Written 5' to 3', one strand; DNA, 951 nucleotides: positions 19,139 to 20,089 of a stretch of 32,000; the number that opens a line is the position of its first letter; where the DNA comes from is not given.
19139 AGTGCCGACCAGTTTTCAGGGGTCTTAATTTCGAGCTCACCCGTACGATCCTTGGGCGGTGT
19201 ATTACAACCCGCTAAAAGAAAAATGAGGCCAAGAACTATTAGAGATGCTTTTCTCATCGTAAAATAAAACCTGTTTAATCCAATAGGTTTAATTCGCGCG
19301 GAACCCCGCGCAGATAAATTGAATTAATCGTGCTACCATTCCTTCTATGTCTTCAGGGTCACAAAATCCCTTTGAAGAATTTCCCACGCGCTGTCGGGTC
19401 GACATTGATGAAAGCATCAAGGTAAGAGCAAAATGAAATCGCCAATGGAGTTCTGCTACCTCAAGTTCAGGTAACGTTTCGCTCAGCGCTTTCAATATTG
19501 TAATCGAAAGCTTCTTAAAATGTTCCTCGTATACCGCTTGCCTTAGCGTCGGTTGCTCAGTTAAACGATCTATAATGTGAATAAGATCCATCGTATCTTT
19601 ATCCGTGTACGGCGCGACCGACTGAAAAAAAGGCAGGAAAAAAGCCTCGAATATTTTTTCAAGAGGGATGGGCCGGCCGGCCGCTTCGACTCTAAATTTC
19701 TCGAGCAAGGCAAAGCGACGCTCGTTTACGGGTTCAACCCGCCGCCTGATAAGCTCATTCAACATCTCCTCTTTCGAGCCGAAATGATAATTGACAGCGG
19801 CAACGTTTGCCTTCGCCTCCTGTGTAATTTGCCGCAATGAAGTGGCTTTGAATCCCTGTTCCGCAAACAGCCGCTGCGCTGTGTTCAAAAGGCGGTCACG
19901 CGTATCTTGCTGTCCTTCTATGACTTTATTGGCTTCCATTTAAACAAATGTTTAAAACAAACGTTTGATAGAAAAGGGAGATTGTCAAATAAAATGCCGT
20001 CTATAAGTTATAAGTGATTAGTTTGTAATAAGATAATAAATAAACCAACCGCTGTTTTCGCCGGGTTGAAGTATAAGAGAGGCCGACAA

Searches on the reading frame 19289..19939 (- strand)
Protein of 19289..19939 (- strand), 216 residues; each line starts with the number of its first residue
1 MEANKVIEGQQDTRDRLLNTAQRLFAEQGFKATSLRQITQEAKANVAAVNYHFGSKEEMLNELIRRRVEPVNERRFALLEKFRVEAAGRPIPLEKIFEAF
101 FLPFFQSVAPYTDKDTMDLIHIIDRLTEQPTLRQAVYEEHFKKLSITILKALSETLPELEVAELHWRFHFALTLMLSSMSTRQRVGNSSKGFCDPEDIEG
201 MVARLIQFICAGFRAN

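Call 13: search_protein_families(library=pfam, proteins=[window:19289-19939:-])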
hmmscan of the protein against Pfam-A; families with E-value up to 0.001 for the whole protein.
window:19289-19939:- (216 aa): 2 families
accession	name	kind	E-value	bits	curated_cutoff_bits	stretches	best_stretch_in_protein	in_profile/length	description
PF17939.6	TetR_C_30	-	1.3e-18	67.8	26.3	1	98-212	1-115/115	Tetracyclin repressor-like, C-terminal domain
PF00440.29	TetR_N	-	1.8e-14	53.7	24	1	17-63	1-47/47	Bacterial regulatory proteins, tetR family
